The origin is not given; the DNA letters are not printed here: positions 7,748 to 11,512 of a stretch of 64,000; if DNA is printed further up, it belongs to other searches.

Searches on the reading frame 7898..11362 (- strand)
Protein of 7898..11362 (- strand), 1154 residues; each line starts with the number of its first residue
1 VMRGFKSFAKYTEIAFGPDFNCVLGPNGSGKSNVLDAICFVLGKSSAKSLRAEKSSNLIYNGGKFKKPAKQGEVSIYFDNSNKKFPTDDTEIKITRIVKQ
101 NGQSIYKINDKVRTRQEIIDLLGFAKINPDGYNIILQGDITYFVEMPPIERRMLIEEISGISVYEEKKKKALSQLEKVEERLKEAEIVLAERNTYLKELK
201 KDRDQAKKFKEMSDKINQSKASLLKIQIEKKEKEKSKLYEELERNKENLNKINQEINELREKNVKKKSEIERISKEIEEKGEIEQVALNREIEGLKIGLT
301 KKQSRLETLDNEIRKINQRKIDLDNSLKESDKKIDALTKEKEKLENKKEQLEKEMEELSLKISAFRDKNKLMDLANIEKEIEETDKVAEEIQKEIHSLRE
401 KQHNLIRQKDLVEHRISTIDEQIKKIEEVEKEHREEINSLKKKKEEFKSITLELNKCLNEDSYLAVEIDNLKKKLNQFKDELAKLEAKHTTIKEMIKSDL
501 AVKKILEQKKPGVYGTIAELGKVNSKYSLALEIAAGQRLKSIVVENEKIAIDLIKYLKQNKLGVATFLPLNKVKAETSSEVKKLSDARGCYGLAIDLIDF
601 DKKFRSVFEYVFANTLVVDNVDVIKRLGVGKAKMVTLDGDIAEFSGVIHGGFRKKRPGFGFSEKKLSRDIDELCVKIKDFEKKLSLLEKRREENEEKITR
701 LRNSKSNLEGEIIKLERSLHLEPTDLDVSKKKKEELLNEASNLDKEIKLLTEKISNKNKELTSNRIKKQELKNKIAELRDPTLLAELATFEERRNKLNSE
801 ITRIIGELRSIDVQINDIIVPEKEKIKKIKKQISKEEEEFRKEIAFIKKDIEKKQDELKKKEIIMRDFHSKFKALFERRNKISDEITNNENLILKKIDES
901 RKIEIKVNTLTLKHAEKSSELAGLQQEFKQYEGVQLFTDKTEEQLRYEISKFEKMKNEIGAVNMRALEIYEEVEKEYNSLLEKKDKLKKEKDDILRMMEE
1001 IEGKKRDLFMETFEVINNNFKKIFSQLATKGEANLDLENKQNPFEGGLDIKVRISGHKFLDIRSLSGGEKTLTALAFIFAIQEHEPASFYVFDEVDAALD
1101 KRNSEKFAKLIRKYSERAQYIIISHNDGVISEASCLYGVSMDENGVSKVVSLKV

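Call 23: search_protein_families(library=pfam, proteins=[window:7898-11362:-], max_evalue=0.1)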
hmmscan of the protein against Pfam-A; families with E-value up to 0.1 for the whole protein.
window:7898-11362:- (1154 aa): 9 families
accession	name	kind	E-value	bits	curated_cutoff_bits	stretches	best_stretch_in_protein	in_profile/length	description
PF02463.25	SMC_N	-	1.6e-52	178.5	40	1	2-1148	7-220/220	RecF/RecN/SMC N terminal domain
PF06470.18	SMC_hinge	-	1.1e-30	106.8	22.5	1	511-622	2-110/116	SMC proteins Flexible Hinge Domain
PF13476.12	AAA_23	-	7.5e-13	50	27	1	2-261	4-198/201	AAA domain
PF13304.12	AAA_21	-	5.5e-08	33.7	27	2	20-83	1-70/304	AAA domain, putative AbiEii toxin, Type IV TA system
PF13175.12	AAA_15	-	2.3e-07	31.2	32.1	1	3-350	9-274/374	AAA ATPase domain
PF13555.12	AAA_29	-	0.00013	22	27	1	8-44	12-48/61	P-loop containing region of AAA domain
PF11932.13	DUF3450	-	0.00024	20.9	32.6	1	373-458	17-102/241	Protein of unknown function (DUF3450)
PF07889.17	DUF1664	-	0.015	15.8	34.6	1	340-428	35-122/124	Protein of unknown function (DUF1664)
PF25199.1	nSTAND_NTPase5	-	0.034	14.4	34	0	18-51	41-75/145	Novel STAND NTPase 5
